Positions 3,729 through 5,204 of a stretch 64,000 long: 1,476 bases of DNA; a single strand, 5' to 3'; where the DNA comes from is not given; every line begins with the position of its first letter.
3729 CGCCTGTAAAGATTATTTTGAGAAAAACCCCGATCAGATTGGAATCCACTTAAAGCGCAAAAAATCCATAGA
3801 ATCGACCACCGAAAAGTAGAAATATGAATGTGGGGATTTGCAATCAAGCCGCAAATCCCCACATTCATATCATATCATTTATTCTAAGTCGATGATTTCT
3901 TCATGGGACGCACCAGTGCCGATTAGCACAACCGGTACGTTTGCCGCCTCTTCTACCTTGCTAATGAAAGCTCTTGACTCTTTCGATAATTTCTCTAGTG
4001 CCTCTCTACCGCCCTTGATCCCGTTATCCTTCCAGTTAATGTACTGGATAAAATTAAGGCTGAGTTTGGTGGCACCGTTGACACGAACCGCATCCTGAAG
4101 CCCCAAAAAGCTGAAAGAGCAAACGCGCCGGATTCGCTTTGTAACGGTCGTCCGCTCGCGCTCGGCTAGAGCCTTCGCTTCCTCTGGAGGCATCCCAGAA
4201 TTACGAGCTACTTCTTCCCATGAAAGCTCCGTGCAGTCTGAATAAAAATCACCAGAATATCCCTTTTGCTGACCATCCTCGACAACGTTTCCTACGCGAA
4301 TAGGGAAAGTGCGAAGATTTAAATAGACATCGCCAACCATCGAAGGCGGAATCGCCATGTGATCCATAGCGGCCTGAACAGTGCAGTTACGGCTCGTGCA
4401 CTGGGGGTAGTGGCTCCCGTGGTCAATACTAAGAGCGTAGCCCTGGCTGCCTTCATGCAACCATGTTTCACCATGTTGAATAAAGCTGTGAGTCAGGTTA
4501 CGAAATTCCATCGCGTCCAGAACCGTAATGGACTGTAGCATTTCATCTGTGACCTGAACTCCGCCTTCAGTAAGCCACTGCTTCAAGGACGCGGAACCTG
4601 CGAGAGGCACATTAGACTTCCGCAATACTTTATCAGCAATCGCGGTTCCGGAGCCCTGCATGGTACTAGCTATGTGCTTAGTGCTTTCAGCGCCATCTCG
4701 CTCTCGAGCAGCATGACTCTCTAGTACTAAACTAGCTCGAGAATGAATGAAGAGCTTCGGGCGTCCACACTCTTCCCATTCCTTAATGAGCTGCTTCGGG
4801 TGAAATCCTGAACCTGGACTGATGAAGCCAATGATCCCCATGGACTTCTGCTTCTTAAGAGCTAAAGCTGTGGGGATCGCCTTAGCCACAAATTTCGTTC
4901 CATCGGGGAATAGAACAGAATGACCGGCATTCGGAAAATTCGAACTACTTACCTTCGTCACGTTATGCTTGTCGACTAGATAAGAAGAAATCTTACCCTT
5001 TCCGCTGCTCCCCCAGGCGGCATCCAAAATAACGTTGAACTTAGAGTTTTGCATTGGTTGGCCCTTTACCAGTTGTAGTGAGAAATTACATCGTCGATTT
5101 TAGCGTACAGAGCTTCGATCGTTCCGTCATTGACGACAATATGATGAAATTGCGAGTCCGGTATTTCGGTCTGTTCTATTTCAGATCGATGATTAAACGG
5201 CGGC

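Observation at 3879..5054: PurZ-type enzyme: candidate 2-aminoadenine (Z) genome in a large phage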

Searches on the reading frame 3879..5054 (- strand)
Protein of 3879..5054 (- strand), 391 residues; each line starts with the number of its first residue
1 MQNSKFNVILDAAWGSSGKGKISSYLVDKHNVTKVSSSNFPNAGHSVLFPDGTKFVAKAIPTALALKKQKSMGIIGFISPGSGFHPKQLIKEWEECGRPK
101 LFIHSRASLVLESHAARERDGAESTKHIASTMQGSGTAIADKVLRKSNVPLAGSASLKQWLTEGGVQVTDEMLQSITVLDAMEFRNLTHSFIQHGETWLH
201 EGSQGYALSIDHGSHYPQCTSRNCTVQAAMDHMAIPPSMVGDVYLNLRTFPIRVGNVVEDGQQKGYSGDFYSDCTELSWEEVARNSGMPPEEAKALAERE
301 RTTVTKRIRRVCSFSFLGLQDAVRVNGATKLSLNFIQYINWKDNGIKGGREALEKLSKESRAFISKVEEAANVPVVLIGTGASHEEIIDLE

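Call 3: search_protein_families(library=pfam, proteins=[window:3879-5054:-], max_evalue=0.01)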
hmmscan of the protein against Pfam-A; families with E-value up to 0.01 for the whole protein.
window:3879-5054:- (391 aa): 1 family
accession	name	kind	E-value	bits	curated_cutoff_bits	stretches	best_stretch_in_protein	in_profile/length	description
PF00709.27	Adenylsucc_synt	-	4.5e-35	121.6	27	3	8-146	1-141/416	Adenylosuccinate synthetase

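Call 4: search_protein_families(library=phrogs, proteins=[window:3879-5054:-], max_evalue=0.001)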
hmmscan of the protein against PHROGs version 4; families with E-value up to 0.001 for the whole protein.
window:3879-5054:- (391 aa): 1 family
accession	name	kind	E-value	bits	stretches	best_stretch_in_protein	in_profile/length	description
phrog_1211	-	DNA, RNA and nucleotide metabolism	4.6e-59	201.4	1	4-342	2-335/414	2-aminooxy adenylosuccinate synthetase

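Call 5: search_solved_structures(query=window:3879-5054:-, max_evalue=0.001, show_alignments=2)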
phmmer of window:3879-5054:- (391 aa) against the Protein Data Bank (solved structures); distinct sequences matched with E-value up to 0.001: 27.
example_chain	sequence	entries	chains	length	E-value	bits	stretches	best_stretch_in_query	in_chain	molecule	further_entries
5k7x_A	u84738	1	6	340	9.1e-32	113.6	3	8-174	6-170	Adenylosuccinate synthetase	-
2d7u_A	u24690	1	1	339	9.4e-32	113.5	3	8-174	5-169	Adenylosuccinate synthetase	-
6fm1_A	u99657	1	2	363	5.8e-31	110.9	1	6-340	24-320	Adenylosuccinate synthetase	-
6fko_A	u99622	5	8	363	5.8e-31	110.9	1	6-340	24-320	Adenylosuccinate synthetase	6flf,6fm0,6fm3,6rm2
6tnh_A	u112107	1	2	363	5.8e-31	110.9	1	6-340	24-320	Adenylosuccinate synthetase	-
7odx_A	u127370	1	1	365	6.1e-31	110.9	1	6-338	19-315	Succinoaminodeoxyadenylate synthetase (PurZ)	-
3ue9_A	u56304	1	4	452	5.4e-20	74.8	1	8-146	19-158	Adenylosuccinate synthetase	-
3hid_A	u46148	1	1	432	1.9e-17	66.5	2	7-146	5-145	Adenylosuccinate synthetase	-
1kjx_A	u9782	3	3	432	5.6e-17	64.9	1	8-146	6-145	Adenylosuccinate Synthetase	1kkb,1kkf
1ade_A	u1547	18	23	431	6e-17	64.8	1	8-146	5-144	ADENYLOSUCCINATE SYNTHETASE | PROTEIN (ADENYLOSUCCINATE SYNTHETASE)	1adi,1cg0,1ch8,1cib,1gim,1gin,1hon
1cg4_A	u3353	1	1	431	6e-17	64.8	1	8-146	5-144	PROTEIN (ADENYLOSUCCINATE SYNTHETASE)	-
1iwe_A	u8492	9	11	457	6.3e-17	64.7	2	4-145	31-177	Adenylosuccinate Synthetase | Adenylosuccinate synthetase isozyme 1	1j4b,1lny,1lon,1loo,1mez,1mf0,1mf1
1cg1_A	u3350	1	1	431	2.2e-16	63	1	8-146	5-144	PROTEIN (ADENYLOSUCCINATE SYNTHETASE)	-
1cg3_A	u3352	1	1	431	2.6e-16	62.7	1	8-145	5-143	PROTEIN (ADENYLOSUCCINATE SYNTHETASE)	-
3r7t_A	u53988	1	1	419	1.2e-14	57.3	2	4-146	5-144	Adenylosuccinate synthetase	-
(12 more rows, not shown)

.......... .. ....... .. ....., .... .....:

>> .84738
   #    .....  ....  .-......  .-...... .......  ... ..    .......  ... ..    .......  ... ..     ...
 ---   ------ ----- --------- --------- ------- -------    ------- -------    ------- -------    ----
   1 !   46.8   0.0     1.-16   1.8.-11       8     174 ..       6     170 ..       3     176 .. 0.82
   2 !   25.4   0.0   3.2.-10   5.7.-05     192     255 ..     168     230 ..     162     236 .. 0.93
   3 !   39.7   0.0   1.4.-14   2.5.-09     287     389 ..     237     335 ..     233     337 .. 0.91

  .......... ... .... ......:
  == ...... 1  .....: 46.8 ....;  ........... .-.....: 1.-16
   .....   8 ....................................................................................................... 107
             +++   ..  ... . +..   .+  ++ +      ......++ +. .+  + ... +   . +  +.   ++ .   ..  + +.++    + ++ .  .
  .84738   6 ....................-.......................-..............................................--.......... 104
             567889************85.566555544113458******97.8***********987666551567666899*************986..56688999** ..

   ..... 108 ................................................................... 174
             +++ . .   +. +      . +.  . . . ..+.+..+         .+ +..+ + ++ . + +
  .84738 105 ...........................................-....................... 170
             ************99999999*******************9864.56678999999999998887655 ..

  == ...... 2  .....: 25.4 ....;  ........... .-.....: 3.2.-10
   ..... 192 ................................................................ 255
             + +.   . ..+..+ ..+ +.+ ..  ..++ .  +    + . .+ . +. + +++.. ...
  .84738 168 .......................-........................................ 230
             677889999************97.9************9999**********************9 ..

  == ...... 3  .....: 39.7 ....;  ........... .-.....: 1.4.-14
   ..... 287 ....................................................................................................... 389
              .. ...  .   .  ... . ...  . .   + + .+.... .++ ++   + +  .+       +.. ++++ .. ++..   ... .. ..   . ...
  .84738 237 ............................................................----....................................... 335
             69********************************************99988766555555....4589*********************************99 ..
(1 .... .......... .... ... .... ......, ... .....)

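Call 7: search_dna_similar(query=window:3879-5054:-, collection=phages, mode=protein, max_rows=40)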
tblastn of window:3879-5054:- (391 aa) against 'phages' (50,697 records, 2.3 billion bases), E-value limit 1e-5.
Records with a match: 213; places in all: 213; records where one place covers at least 80% of the query: 212.
Best place of each record, by identity: <60% 213.
By first word of the organism name: Arthrobacter 105; Vibrio 38; Microbacterium 18; Acinetobacter 12; Gordonia 6; Streptomyces 5; Listeria 5; Salmonella 3; Burkholderia 2; Ochrobactrum 2; and 14 more.
By host as written in the record: Arthrobacter sp. ATCC 21022 95; - 24; Microbacterium foliorum NRRL B-24224 11; Vibrio cholerae 2095 9; Vibrio cholerae 7; Arthrobacter sp. (ATCC 21022) 7; Gordonia terrae 3612 6; Microbacterium foliorum NRRL B-24224 SEA 5; and 30 more.
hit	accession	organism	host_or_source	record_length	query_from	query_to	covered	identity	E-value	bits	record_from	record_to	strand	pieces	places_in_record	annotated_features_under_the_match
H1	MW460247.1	Burkholderia phage BCSR129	Burkholderia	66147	3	391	99%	34.6%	1e-45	174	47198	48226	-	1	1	hypothetical protein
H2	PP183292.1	Burkholderia phage Bm1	Burkholderia multivorans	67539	5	387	98%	34.9%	3e-45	172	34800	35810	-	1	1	2-aminooxy adenylosuccinate synthetase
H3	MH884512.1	Bacillus phage vB_BpsS-140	Bacillus pseudalcaliphilus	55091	4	390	99%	33.6%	2e-47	179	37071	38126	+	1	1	purA: adenylosuccinate synthetase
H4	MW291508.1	Stenotrophomonas phage BUCT555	Stenotrophomonas maltophilia 1207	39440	3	390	99%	32.1%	6e-35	142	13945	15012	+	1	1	adenylosuccinate synthetase | integrase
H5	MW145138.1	Providencia phage Kokobel2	Providencia stuartii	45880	1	390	100%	30.9%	5e-34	139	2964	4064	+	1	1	hypothetical protein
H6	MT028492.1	Ochrobactrum phage vB_OspP_OH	Ochrobactrum sp. POC9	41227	7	356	90%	31.0%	1e-33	138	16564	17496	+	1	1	adenylosuccinate synthetase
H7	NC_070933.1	Ochrobactrum phage vB_OspP_OH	Ochrobactrum sp. POC9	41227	7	356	90%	31.0%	1e-33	138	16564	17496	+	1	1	2-aminooxy adenylosuccinate synthetase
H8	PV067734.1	Acinetobacter phage vB_AbaS-Bhz20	Acinetobacter baumannii DSM 106838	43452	5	379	96%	28.6%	6e-31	130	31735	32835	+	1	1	2-aminooxy adenylosuccinate synthetase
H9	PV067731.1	Acinetobacter phage vB_AbaS-Bhz9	Acinetobacter baumannii DSM 106838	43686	5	382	97%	27.9%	3e-29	125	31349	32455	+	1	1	2-aminooxy adenylosuccinate synthetase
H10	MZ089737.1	Pseudomonas phage PSA28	wastewater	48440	4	338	86%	31.3%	4e-33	137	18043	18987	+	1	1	adenylosuccinate synthetase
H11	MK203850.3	Alteromonas phage ZP6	Alteromonas macleodii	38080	2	338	86%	30.8%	5e-35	142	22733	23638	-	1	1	diaminopurine synthetase | DNA primase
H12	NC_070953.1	Alteromonas phage ZP6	Alteromonas macleodii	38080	2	338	86%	30.8%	5e-35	142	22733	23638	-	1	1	2-aminooxy adenylosuccinate synthetase | DNA primase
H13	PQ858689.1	Flavobacterium phage MaF61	Flavobacterium sp. B330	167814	1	389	99%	26.6%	1e-31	133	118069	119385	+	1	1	putative adenosuccinate synthetase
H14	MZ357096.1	Curtobacterium phage Parvaparticeps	Curtobacterium sp.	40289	5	380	96%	27.5%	1e-14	82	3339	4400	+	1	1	putative adenylosuccinate synthetase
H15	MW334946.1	Cyanophage S-2L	-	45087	7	338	85%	31.0%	1e-29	127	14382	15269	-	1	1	adenylosuccinate synthetase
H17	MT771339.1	Gordonia phage Archimedes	Gordonia terrae 3612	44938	4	381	97%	27.0%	2e-16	87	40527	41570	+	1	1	50: PurA-like adenylosuccinate synthetase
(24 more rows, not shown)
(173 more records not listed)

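Call 22: find_homologous_proteins(query=window:3879-5054:-, max_evalue=0.00001)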
Query window:3879-5054:- (391 aa): 2709 proteins with E <= 0.00001 among 7697 candidates; the best 120 are listed.
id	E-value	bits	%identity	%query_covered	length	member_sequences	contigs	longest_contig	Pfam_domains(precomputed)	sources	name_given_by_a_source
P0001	6.4e-261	883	100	100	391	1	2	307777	PF00709.28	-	-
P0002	4.1e-216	735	81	100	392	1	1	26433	PF00709.28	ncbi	-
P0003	3.3e-214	729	80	100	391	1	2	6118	PF00709.28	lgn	-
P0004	1.6e-190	651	73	100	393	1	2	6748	PF00709.28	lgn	-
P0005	6.2e-189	646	71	100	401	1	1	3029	PF00709.28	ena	-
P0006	4.1e-187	640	71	100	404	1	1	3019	PF00709.28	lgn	-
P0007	1.3e-185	635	72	99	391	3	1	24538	PF00709.28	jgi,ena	-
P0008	5.3e-185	633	71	99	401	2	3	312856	PF00709.28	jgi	jgi:adenylosuccinate synthase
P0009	1.2e-184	632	69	100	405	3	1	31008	PF00709.28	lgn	-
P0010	1.4e-184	631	70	100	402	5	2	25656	PF00709.28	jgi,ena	-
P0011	2.1e-184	631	72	99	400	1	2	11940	PF00709.28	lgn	-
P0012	2.2e-184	631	72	99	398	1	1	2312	PF00709.28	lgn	-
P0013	2.8e-184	630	71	99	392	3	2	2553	PF00709.28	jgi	jgi:adenylosuccinate synthase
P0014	1.2e-183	628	70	100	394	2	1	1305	PF00709.28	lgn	-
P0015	3.6e-182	623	68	100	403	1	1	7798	PF00709.28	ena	-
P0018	1.5e-181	621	70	100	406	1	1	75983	PF00709.28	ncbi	ncbi:MAG: adenylosuccinate synthetase [Lentisphaeria bacterium]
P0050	5.5e-175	600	68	100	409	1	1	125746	PF00709.28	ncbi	-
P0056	1.5e-174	598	67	99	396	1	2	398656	PF00709.28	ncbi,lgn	-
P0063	1.0e-172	592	64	100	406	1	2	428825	PF00709.28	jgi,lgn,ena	-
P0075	2.3e-171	588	64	100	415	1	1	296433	PF00709.28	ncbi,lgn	-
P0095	6.0e-169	580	63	100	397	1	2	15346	PF00709.28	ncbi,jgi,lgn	ncbi:MAG TPA: adenylosuccinate synthetase [Methylobacter sp.]|jgi:adenylosuccinate synthase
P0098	1.2e-168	579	66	100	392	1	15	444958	PF00709.28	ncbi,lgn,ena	-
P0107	4.0e-168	577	65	100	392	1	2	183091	PF00709.28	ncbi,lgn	-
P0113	1.3e-167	575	66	100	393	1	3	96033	PF00709.28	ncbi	-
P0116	2.1e-167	575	65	100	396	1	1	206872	PF00709.28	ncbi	-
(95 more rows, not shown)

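Call 26: get_annotated_region(hit=H17, flank=6000)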
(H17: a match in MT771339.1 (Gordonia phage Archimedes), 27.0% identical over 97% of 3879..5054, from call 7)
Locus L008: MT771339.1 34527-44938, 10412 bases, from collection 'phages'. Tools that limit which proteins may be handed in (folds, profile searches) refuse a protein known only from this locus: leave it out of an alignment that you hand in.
description: Gordonia phage Archimedes, complete genome.
organism: Gordonia phage Archimedes (NCBI taxid 2759389)
taxonomy: Viruses; Duplodnaviria; Heunggongvirae; Uroviricota; Caudoviricetes; Archimedesvirus; Archimedesvirus archimedes
host: Gordonia terrae 3612; source: soil; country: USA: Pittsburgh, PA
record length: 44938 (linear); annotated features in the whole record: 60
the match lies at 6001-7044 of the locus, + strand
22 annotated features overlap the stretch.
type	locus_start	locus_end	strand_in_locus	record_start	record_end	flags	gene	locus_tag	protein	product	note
CDS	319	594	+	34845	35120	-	39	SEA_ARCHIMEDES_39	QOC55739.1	hypothetical protein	-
CDS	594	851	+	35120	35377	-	40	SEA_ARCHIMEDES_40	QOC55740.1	hypothetical protein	-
CDS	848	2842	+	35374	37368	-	41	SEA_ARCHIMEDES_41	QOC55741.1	DNA polymerase I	-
CDS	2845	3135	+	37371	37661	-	42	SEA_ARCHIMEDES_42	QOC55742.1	hypothetical protein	-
CDS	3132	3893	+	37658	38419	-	43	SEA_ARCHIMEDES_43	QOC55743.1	lysin B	-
CDS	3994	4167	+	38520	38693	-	44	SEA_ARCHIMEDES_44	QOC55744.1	hypothetical protein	-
CDS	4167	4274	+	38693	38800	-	45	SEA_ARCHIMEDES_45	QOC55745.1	hypothetical protein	-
CDS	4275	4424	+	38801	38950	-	46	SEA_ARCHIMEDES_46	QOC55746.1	hypothetical protein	-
CDS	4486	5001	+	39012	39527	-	47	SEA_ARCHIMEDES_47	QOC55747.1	hypothetical protein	-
CDS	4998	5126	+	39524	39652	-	48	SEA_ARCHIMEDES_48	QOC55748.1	hypothetical protein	-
CDS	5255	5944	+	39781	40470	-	49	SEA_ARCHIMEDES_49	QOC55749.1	hypothetical protein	-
CDS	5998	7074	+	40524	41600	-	50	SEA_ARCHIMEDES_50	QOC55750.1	PurA-like adenylosuccinate synthetase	-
CDS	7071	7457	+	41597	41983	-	51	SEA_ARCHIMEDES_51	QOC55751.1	hypothetical protein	-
CDS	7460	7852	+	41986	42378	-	52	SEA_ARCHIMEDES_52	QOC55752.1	hypothetical protein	-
CDS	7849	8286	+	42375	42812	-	53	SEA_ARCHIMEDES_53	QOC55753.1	deoxyuridine triphosphatase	-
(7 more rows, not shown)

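Call 37: search_protein_representatives(protein=window:3879-5054:-)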
Query: 391 residues. Proteins with E-value up to 0.001 (for the whole library): 2945; up to 1e-10: 1281; up to 1e-30: 240. The best 150 are listed.
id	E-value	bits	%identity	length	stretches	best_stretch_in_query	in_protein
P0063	3.3e-173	592.3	67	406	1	1-390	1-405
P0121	2.5e-151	520.3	64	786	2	208-390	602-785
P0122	7.1e-143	492.4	65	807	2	50-388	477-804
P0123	8.3e-125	433.0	58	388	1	8-388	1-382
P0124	3.9e-118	411.0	55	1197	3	215-390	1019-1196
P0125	1.2e-106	373.2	53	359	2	182-387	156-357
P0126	2.7e-93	329.2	48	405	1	5-388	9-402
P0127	1.0e-92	327.4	45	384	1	4-388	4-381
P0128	2.2e-91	323.0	48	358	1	4-388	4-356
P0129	4.0e-89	315.5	48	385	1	1-391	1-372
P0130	4.6e-88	312.1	49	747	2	217-389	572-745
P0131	8.4e-86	304.6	47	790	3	196-387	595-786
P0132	4.1e-83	295.8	46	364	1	5-386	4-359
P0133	5.0e-83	295.5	42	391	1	2-388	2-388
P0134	2.3e-80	286.7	47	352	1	2-389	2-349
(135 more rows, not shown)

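Call 43: find_related_loci(query=window:3879-5054:-, collection=viral_contigs, flank=6000)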
Query window:3879-5054:- (391 aa) in viral_contigs; peptide patterns used: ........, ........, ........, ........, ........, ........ (x = any residue, [..] = any of these).
7 stretches matched a pattern; 2 encode a relative of the query (tblastn E <= 1e-3); 2 distinct loci.
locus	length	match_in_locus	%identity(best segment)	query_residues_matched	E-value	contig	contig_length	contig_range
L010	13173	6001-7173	67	1-389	0e+0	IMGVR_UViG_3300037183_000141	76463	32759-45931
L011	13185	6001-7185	66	1-388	5e-176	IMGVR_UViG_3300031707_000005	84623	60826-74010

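Call 50: search_protein_families(library=ncbifam, proteins=[window:3879-5054:-, L008:5998-7074:+, P0063, P0098], max_evalue=0.01)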
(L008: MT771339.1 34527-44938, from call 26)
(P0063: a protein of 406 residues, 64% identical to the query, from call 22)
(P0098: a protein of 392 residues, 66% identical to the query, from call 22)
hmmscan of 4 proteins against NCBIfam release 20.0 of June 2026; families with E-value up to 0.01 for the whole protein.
window:3879-5054:- (391 aa): 6 families
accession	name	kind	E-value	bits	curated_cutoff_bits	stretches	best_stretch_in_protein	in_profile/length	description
NF038379.2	amino_Aden_PurZ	exception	2.8e-57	194.2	300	1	7-327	2-293/293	succino-amino-deoxyadenylate synthase PurZ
NF003295.0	PRK04293.1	equivalog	9.1e-55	185.9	368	2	6-256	3-227/337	adenylosuccinate synthetase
TIGR00184.1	purA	equivalog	1.4e-41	142.8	395.55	4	8-146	1-140/425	adenylosuccinate synthase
NF002223.0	PRK01117.1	equivalog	9.7e-31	107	402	1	7-336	4-332/430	adenylosuccinate synthase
NF010355.0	PRK13783.1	equivalog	7.8e-21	74.7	445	1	8-256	4-265/404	adenylosuccinate synthase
NF010357.0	PRK13785.1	equivalog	2e-17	63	700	1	188-339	214-358/455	adenylosuccinate synthase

L008:5998-7074:+ (358 aa): 6 families
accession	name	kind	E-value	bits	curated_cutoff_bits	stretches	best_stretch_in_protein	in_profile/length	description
NF038379.2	amino_Aden_PurZ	exception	4e-97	325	300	1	4-293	1-293/293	succino-amino-deoxyadenylate synthase PurZ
NF003295.0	PRK04293.1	equivalog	3.9e-56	190.4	368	1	4-318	3-296/337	adenylosuccinate synthetase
TIGR00184.1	purA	equivalog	1.7e-40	139.2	395.55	2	6-163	1-160/425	adenylosuccinate synthase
NF002223.0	PRK01117.1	equivalog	1.7e-34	119.4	402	2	5-153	4-150/430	adenylosuccinate synthase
NF010355.0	PRK13783.1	equivalog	1.9e-21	76.7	445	2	6-148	4-143/404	adenylosuccinate synthase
NF010357.0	PRK13785.1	equivalog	8.5e-18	64.2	700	2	6-153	4-148/455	adenylosuccinate synthase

P0063 (406 aa): 6 families
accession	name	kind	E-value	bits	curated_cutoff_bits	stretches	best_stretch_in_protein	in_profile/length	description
NF038379.2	amino_Aden_PurZ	exception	1.1e-57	195.5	300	1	8-342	3-293/293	succino-amino-deoxyadenylate synthase PurZ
NF003295.0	PRK04293.1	equivalog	1.2e-49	169.1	368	3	8-148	5-141/337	adenylosuccinate synthetase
TIGR00184.1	purA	equivalog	1e-37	130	395.55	2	10-271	3-271/425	adenylosuccinate synthase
NF002223.0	PRK01117.1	equivalog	5.8e-29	101.2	402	2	9-352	6-333/430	adenylosuccinate synthase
NF010355.0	PRK13783.1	equivalog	6e-22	78.4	445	1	10-270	6-264/404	adenylosuccinate synthase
NF010357.0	PRK13785.1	equivalog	6.6e-20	71.2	700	2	194-355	208-359/455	adenylosuccinate synthase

P0098 (392 aa): 6 families
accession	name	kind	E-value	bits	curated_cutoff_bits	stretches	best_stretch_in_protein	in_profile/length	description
NF038379.2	amino_Aden_PurZ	exception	9.5e-57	192.4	300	1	7-328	2-293/293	succino-amino-deoxyadenylate synthase PurZ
NF003295.0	PRK04293.1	equivalog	4e-48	164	368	2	6-256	3-227/337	adenylosuccinate synthetase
TIGR00184.1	purA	equivalog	1.8e-33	116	395.55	2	8-256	1-271/425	adenylosuccinate synthase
NF002223.0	PRK01117.1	equivalog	2.3e-26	92.6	402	2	7-147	4-145/430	adenylosuccinate synthase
NF010357.0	PRK13785.1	equivalog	3.5e-17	62.2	700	2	191-339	217-357/455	adenylosuccinate synthase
NF010355.0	PRK13783.1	equivalog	3.1e-16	59.6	445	1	7-256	3-265/404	adenylosuccinate synthase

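Call 55: find_related_loci(query=A4, collection=viral_contigs, flank=3000)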
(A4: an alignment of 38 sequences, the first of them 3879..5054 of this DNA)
Query A4 (391 aa) in viral_contigs; peptide patterns used: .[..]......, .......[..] (x = any residue, [..] = any of these).
54 stretches matched a pattern; 49 encode a relative of the query (tblastn E <= 1e-3); 47 distinct loci.
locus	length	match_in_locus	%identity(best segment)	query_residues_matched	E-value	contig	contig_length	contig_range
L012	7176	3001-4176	68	1-390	0e+0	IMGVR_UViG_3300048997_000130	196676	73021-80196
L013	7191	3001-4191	67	1-390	0e+0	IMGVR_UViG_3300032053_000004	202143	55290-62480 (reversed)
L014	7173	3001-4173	67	1-389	0e+0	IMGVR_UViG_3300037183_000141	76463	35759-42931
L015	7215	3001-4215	64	1-390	0e+0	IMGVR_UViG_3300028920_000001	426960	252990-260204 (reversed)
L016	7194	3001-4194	65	1-390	2e-177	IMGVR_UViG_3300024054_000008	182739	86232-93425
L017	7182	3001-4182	66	1-390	3e-176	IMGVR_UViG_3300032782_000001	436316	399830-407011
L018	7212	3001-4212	61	1-390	3e-166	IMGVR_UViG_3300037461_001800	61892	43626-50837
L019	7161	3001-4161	60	1-390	1e-163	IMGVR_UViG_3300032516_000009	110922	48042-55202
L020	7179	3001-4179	61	1-390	9e-163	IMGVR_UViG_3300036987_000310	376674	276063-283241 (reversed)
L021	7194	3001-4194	59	1-390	3e-162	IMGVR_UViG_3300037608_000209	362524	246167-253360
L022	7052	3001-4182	62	1-390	3e-161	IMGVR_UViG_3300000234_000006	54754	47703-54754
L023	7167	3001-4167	59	1-390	2e-160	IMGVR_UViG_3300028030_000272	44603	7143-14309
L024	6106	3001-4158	64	1-390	1e-176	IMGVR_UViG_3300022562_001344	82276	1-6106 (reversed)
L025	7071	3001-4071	63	43-388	4e-151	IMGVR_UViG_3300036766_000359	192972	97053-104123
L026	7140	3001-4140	55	1-388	4e-139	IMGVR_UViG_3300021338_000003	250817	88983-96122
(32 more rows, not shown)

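Call 74: predict_structure(alignment_id=A4)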
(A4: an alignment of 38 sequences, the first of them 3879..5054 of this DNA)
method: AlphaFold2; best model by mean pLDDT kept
length: 391 residues; sequences in the alignment: 38
mean_pLDDT: 84.1   pTM: 0.87
mean pLDDT of the five models: 84.1, 84.0, 82.9, 82.2, 75.0
residues with pLDDT >= 90: 217; 70-90: 97; 50-70: 51; < 50: 26
segments of 3 or more residues with pLDDT < 50: 129-134, 205-222
pLDDT, mean of each block of 10 residues (from residue 1): 95 70 96 88 79 90 96 94 89 97 92 76 60 52 71 94 95 97 94 95 53 37 72 92 93 69 68 87 95 83 59 88 88 95 96 97 97 97 94 90
secondary structure, 60 per line:
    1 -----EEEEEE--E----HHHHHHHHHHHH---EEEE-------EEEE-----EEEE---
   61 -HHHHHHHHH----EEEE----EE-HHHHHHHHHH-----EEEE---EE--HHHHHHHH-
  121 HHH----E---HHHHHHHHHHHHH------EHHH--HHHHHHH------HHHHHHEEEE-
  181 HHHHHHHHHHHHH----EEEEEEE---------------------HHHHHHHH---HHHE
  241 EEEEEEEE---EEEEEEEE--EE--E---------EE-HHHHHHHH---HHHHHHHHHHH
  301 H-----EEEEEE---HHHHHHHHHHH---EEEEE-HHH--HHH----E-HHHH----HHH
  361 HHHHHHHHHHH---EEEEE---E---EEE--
elements in order: E6-11 H19-30 E34-37 E45-48 E54-57 H62-70 E75-78 H86-95 E101-104 H112-119 H132-144 H157-163 H170-175 E176-179 H181-193 E198-204 H226-233 E240-248 E252-259 H279-286 H290-301 E307-312 H316-326 E330-334 H350-353 H358-371 E375-379 E387-389
